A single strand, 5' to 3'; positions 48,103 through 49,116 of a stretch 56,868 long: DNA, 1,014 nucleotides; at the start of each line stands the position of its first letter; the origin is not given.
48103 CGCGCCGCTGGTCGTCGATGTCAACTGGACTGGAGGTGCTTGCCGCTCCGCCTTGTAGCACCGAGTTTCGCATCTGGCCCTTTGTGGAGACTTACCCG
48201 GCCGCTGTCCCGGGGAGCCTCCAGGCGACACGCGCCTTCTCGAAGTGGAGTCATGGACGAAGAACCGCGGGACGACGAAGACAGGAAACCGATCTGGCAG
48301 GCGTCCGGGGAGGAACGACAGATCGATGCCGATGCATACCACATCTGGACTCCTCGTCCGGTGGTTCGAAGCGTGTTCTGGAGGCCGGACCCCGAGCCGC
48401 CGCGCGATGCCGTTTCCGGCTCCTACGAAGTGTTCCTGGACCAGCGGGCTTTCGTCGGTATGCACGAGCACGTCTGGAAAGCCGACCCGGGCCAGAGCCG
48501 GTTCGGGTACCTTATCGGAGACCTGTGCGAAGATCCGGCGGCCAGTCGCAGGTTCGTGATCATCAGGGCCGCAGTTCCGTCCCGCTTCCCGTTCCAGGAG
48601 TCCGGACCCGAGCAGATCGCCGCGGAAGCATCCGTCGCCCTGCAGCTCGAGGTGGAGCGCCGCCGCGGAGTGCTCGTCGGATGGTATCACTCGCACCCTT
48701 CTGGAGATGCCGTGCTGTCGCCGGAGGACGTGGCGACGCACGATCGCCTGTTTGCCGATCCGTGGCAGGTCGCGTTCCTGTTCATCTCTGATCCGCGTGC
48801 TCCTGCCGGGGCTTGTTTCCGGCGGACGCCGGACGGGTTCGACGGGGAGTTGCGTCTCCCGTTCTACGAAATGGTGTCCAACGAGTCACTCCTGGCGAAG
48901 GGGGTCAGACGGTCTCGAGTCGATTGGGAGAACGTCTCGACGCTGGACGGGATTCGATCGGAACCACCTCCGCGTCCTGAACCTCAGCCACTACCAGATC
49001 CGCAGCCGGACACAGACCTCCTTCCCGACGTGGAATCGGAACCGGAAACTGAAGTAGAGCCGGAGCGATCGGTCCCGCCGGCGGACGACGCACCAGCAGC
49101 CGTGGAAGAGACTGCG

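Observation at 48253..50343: Orphan membrane-anchored JAMM/MPN+ metalloprotease fused to a ~330-aa hyper-acidic disordered linker and a periplasmic Cys-containing domain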

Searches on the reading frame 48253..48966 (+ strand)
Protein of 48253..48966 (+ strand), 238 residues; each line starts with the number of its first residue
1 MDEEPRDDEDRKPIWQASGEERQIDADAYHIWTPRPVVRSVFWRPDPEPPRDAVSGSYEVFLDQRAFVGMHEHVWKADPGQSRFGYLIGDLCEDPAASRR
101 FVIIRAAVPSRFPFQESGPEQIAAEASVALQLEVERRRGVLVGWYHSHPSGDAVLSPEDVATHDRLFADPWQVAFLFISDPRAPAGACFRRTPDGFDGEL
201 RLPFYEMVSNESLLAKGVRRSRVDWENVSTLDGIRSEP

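Call 18: search_solved_structures(query=A1, max_evalue=10, show_alignments=3)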
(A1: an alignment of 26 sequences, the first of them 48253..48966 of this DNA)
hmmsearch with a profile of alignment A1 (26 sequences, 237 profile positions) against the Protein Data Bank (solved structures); distinct sequences matched with E-value up to 10: 56.
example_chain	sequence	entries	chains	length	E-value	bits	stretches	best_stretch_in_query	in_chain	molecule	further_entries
5cw6_A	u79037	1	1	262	4.3e-06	29.4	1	58-196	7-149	DrBRCC36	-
6h3c_B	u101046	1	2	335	7.2e-06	28.7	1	100-195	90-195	Lys-63-specific deubiquitinase BRCC36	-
8pvy_A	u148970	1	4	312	9.6e-06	28.3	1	99-196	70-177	Lys-63-specific deubiquitinase BRCC36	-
6r8f_A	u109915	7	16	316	9.9e-06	28.2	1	99-196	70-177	Lys-63-specific deubiquitinase BRCC36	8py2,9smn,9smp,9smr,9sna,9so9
6gvw_B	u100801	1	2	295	1.3e-05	27.9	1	101-198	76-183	Lys-63-specific deubiquitinase BRCC36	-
9sqv_A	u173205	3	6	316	1.7e-05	27.4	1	99-196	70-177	Lys-63-specific deubiquitinase BRCC36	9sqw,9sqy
5cw3_A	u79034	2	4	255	2.1e-05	27.2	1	62-176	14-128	BRCA1/BRCA2-containing complex subunit 3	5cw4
5u4p_B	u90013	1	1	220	2.9e-05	26.7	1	58-185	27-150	26S proteasome regulatory subunit RPN11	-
5w83_B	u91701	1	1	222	3e-05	26.6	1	58-185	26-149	Ubiquitin carboxyl-terminal hydrolase RPN11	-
4ocl_B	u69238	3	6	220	3e-05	26.6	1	58-185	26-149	26S proteasome regulatory subunit RPN11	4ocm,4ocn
4o8x_B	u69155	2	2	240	3.1e-05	26.6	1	58-185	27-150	26S proteasome regulatory subunit RPN11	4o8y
4owp_B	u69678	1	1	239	3.2e-05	26.6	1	58-185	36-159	26S proteasome regulatory subunit RPN11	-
3jck_G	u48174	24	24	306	4.1e-05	26.2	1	58-183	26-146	Ubiquitin carboxyl-terminal hydrolase RPN11 | 26S PROTEASOME REGULATORY SUBUNIT RPN11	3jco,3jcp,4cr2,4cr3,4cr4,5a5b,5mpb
6fvt_V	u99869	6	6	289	4.6e-05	26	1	59-183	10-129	Ubiquitin carboxyl-terminal hydrolase RPN11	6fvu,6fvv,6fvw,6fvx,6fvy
8amz_V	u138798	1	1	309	0.00026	23.6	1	50-186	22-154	26S proteasome regulatory subunit RPN11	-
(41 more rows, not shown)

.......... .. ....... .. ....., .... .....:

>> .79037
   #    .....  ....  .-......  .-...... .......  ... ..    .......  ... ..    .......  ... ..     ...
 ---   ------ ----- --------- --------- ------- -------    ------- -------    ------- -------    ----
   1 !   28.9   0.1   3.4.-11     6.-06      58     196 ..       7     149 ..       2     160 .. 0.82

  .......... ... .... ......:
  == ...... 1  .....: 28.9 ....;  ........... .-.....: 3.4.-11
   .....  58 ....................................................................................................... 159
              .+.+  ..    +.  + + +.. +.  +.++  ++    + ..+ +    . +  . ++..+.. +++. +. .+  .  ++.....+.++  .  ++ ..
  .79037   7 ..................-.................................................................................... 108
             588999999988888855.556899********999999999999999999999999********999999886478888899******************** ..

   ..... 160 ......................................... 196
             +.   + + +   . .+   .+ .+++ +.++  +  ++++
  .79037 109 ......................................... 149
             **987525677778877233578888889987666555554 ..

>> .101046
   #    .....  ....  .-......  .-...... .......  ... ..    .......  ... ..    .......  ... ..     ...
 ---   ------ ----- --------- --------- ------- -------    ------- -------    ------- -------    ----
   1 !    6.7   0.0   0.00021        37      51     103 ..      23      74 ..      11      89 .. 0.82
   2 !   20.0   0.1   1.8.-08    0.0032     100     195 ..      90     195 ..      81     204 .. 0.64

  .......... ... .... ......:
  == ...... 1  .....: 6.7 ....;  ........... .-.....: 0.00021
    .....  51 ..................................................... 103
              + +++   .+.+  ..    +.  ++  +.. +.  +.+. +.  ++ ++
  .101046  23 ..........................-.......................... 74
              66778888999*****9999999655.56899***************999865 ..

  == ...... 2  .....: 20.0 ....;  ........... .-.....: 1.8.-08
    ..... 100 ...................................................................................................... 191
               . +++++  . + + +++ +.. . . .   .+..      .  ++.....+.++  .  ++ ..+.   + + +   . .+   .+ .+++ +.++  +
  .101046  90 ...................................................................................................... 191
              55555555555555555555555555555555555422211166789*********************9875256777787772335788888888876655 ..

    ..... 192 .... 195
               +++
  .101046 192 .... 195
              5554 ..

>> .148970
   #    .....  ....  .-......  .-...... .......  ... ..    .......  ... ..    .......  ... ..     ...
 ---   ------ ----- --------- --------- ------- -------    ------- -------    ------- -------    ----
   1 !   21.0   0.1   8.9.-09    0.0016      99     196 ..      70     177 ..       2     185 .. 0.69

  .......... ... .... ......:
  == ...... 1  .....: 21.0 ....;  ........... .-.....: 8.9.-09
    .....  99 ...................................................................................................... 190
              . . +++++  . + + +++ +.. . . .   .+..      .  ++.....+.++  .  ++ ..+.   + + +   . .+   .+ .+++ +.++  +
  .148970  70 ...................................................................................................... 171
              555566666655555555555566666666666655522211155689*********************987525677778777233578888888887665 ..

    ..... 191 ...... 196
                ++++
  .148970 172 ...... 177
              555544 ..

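Call 24: predict_structure(alignment_id=A1)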
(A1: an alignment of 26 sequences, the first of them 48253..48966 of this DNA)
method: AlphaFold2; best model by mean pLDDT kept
length: 238 residues; sequences in the alignment: 26
mean_pLDDT: 82.2   pTM: 0.81
mean pLDDT of the five models: 82.2, 80.5, 79.9, 79.1, 78.1
residues with pLDDT >= 90: 132; 70-90: 66; 50-70: 9; < 50: 31
segments of 3 or more residues with pLDDT < 50: 1-26, 31-34
pLDDT, mean of each block of 10 residues (from residue 1): 39 37 48 55 92 84 93 87 94 81 95 87 93 91 96 96 95 95 94 92 89 76 89 74
secondary structure, 60 per line:
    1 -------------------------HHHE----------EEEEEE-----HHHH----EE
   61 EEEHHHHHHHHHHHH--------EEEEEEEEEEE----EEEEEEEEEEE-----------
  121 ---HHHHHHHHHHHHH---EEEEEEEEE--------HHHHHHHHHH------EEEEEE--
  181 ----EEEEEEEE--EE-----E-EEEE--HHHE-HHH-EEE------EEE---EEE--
elements in order: E40-45 H51-54 E59-63 H64-75 E84-94 E99-109 H124-136 E140-148 H157-166 E173-178 E185-192 E204-207 E219-221 E228-230 E234-236

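Call 29: fold_search(model_id=the predicted structure, library=pdb)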
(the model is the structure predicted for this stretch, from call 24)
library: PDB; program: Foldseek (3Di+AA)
matches with E <= 10: 536; with E <= 0.001: 233
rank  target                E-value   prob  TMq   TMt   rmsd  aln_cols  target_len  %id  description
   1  6gvw_B                1.1e-08  1.00  0.47  0.43  10.3       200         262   20  Crystal structure of the BRCA1-A complex (released 2019-07-10)
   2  6h3c_B                7.2e-08  1.00  0.53  0.49   3.3       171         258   23  Cryo-EM structure of the BRISC complex bound to SHMT2 (released 2019-07-10)
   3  9e8l_c                7.6e-08  1.00  0.44  0.39   7.8       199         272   18  Nub1/Fat10-processing human 26S proteasome bound to Txnl1 with Rpt4 at top of spiral staircase (released 2024-12-04)
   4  9w39_c                1.0e-07  1.00  0.42  0.35   9.6       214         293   20  Structure of human 26S proteasome complexed with midnolin, 19S proteasome with Ubl bound (released 2026-04-01)
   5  4o8x_B                1.2e-07  1.00  0.48  0.66   4.3       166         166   20  Zinc-bound Rpn11 in complex with Rpn8 (released 2014-01-22)
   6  4ocl_E                1.3e-07  1.00  0.41  0.51   4.5       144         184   22  Crystal Structure of the Rpn8-Rpn11 MPN domain heterodimer, crystal form Ia (released 2014-01-29)
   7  9is6_E                1.4e-07  1.00  0.47  0.38  10.3       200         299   18  CryoEM structure of Plant-Complex-C-5b (released 2025-07-23)
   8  6fjv                  1.5e-07  1.00  0.45  0.68   4.0       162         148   22  Rpn11 homolog from Caldiarchaeum Subterraneum, truncated (released 2018-07-25)
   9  6gvw_F                1.6e-07  1.00  0.46  0.36   6.1       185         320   16  Crystal structure of the BRCA1-A complex (released 2019-07-10)
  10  9e8g_c                1.9e-07  1.00  0.46  0.39   9.1       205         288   17  Nub1/Fat10-processing human 26S proteasome bound to Txnl1 with Rpt5 at top of spiral staircase (released 2024-12-04)
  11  4ocn_B                2.1e-07  1.00  0.40  0.54  12.1       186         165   17  Crystal Structure of the Rpn8-Rpn11 MPN domain heterodimer, crystal form II (released 2014-01-29)
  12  9bv1_c                2.1e-07  1.00  0.44  0.39  11.3       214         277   16  M2A Midnolin-Proteasome (translocating) (released 2025-06-11)
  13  6r7f_E                2.2e-07  1.00  0.47  0.37  10.9       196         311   19  Structural basis of Cullin-2 RING E3 ligase regulation by the COP9 signalosome (released 2019-08-28)
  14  9nkg_c                2.2e-07  1.00  0.39  0.34   9.5       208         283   21  Structure of substrate engaged MIDN-bound human 26S proteasome, EB-MIDN (Composite map) (released 2025-05-07)
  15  6fju_B                2.5e-07  1.00  0.47  0.62   4.9       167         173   21  Rpn11 homolog from Caldiarchaeum Subterraneum (released 2018-07-25)
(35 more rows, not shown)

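Call 34: search_protein_representatives(alignment_id=A1)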
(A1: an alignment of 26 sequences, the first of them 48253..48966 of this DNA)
Query: 26 sequences, 237 profile positions. Proteins with E-value up to 0.001 (for the whole library): 3426; up to 1e-10: 626; up to 1e-30: 158. The best 150 are listed.
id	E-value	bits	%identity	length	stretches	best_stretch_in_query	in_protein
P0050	1.2e-119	414.2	-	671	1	1-235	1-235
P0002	3.9e-116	402.7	-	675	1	1-237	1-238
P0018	4.4e-114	396.0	-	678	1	1-237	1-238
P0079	1.2e-113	394.6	-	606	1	1-237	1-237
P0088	4.2e-113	392.8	-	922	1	1-237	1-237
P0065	3.2e-112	389.9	-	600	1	1-237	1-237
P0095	8.2e-112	388.6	-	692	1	1-237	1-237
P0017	1.4e-111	387.8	-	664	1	1-237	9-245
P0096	4.2e-109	379.7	-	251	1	1-226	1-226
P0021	4.3e-108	376.4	-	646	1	19-237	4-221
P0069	4.3e-107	373.1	-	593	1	1-237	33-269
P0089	2.4e-106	370.7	-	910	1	1-236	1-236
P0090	1.0e-103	362.0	-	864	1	19-237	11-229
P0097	1.3e-100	351.9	-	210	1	1-206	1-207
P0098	2.6e-92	324.7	-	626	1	2-237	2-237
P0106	2.4e-62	226.7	-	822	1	25-230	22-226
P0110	1.3e-60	221.0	-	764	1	23-228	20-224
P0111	8.0e-60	218.4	-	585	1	32-229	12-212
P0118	1.4e-52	194.7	-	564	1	32-234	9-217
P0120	5.7e-52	192.7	-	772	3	33-234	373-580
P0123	3.8e-51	190.0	-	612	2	32-208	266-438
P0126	4.8e-50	186.4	-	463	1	34-235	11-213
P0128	2.3e-49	184.2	-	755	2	33-236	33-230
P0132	2.2e-48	181.0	-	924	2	19-233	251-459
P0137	9.6e-47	175.6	-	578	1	19-232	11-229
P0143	1.0e-44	169.0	-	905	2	25-232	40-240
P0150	4.1e-44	167.0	-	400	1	32-233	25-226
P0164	1.0e-42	162.4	-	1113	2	32-207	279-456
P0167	6.3e-41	156.6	-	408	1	32-236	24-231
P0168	7.6e-41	156.3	-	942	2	35-207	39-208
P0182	1.2e-38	149.1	-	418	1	33-233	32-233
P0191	1.6e-37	145.4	-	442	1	32-234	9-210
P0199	3.8e-36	140.9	-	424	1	33-229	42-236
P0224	9.0e-33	129.9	-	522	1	29-232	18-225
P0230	2.8e-32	128.3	-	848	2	33-232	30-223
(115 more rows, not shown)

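Call 38: list_cluster_members(proteins=[P0111, P0118, P0126, P0137, P0150, P0167, P0182, P0199, P0224, P0191])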
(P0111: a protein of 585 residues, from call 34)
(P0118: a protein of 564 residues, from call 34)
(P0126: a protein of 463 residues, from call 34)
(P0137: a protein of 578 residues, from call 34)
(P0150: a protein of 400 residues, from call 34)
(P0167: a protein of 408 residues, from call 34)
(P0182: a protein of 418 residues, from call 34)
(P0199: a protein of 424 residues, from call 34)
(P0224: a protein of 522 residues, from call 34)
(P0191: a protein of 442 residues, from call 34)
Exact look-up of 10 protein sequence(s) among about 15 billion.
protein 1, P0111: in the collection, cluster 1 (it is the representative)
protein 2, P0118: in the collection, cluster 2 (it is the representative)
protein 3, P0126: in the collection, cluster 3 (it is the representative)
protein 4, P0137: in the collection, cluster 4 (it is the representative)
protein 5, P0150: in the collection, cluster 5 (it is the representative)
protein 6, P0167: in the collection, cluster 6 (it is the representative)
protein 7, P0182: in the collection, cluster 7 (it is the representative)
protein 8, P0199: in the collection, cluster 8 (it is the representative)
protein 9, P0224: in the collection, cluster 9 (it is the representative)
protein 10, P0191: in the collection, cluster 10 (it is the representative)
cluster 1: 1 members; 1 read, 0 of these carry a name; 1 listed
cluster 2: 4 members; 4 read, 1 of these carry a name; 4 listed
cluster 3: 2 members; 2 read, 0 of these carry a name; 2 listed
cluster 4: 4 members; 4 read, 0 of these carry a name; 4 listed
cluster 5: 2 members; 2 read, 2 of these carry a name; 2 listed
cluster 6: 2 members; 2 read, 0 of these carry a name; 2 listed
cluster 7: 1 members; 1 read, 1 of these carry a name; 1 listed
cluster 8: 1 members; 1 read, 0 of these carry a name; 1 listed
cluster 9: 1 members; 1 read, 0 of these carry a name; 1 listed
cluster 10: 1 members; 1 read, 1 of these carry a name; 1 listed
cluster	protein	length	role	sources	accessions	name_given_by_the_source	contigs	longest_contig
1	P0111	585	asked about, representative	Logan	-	-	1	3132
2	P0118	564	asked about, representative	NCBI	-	-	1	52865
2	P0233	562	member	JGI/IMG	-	periplasmic protein TonB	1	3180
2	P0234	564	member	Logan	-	-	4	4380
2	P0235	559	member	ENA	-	-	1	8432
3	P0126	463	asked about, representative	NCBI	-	-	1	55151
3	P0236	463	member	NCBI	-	-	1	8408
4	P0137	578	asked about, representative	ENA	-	-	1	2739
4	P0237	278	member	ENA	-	-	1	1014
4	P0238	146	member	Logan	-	-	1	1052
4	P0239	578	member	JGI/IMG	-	-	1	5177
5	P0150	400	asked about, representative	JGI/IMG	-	hypothetical protein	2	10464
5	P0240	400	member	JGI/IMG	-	proteasome lid subunit RPN8/RPN11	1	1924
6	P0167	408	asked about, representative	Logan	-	-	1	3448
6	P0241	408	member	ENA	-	-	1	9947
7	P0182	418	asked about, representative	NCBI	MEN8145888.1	MAG: hypothetical protein ABFS14_13195 [Gemmatimonadota bacterium]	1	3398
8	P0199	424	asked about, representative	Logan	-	-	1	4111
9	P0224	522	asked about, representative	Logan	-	-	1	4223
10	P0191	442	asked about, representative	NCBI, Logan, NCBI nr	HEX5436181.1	MAG TPA: hypothetical protein VFW98_03405 [Gemmatimonadaceae bacterium] | hypothetical protein [Gemmatimonadaceae bacterium]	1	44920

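Call 41: find_related_loci(query=A1, collection=genome_contigs, flank=6000)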
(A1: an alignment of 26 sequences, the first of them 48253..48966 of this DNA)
Query A1 (238 aa) in genome_contigs; peptide patterns used: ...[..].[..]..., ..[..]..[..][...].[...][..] (x = any residue, [..] = any of these).
419 stretches matched a pattern; 374 encode a relative of the query (tblastn E <= 1e-3); the best 80 are kept; 80 distinct loci.
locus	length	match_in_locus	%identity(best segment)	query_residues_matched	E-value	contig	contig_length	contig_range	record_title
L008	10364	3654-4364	89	1-237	1e-145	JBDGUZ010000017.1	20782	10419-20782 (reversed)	MAG: Gemmatimonadota bacterium isolate M3-10_Bin_153 M3-10_Bin_153_scaffold_6701, whole genome shotgun sequence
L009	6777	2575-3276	87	1-234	8e-141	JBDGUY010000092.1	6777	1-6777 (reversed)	MAG: Gemmatimonadota bacterium isolate M3-10_Bin_137 M3-10_Bin_137_scaffold_45466, whole genome shotgun sequence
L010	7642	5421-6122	86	1-234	3e-137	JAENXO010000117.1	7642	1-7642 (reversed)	MAG: Gemmatimonadetes bacterium isolate 14_8_m_bin36 k141_67069_length_7642_cov_30.7199, whole genome shotgun sequence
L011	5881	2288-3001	73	1-238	1e-120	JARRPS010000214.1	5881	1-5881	MAG: Gemmatimonadota bacterium isolate Spart_182_MAG scaffold_14908, whole genome shotgun sequence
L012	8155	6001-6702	72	1-234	5e-119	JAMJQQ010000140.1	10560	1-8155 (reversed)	MAG: Candidatus Carthagonibacter metallireducens isolate Bin_S162_005 Contig_S162_3040584, whole genome shotgun sequence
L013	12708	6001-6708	67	1-237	5e-107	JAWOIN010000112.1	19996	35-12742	MAG: Gemmatimonadota bacterium isolate CWP5-2.bin.36 k191_3636933, whole genome shotgun sequence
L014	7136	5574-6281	60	1-237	1e-96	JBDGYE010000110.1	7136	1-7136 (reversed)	MAG: Gemmatimonadota bacterium isolate M3-30_Bin_363 M3-30_Bin_363_scaffold_44274, whole genome shotgun sequence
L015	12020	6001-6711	58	1-238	8e-95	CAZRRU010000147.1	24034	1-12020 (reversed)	MAG TPA_asm: uncultured Gemmatimonadota bacterium isolate binchicken_co231_243 genome assembly, contig: k141_6237243, wh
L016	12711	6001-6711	58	1-238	1e-94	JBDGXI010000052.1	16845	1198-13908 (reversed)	MAG: Gemmatimonadota bacterium isolate M3-22_Bin_71 M3-22_Bin_71_scaffold_12684, whole genome shotgun sequence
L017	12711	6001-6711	58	1-238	4e-94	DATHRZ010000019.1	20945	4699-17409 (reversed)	MAG TPA_asm: Gemmatimonadota bacterium isolate SMAG_U16038 k141_106459, whole genome shotgun sequence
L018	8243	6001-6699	59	1-234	5e-93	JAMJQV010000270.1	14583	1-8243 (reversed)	MAG: Gemmatimonadota bacterium isolate Bin_S43_056 Contig_S43_5799543, whole genome shotgun sequence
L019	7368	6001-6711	57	1-238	9e-93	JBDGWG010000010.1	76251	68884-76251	MAG: Gemmatimonadota bacterium isolate M3-2_Bin_396 M3-2_Bin_396_scaffold_766, whole genome shotgun sequence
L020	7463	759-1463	58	1-236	1e-92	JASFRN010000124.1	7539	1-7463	MAG: Gemmatimonadales bacterium isolate D1103M02metaG_Bin_333 D1103M02metaG_FD_scaffold_4481_c1, whole genome shotgun se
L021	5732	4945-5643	60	6-238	2e-92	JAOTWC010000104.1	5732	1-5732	MAG: Gemmatimonadota bacterium isolate 13_May_SF_Bin66 13_May_SF_Bin66_scaffold_13978_c1, whole genome shotgun sequence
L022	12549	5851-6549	58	1-234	1e-92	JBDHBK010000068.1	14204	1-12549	MAG: Gemmatimonadota bacterium isolate M8-12_Bin_10 M8-12_Bin_10_scaffold_35669, whole genome shotgun sequence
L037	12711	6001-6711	48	1-238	1e-67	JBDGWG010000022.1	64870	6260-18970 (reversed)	MAG: Gemmatimonadota bacterium isolate M3-2_Bin_396 M3-2_Bin_396_scaffold_2764, whole genome shotgun sequence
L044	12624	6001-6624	36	34-238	1e-37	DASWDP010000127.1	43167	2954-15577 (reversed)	MAG TPA_asm: Gemmatimonadales bacterium isolate SMAG_U2739 k141_848764, whole genome shotgun sequence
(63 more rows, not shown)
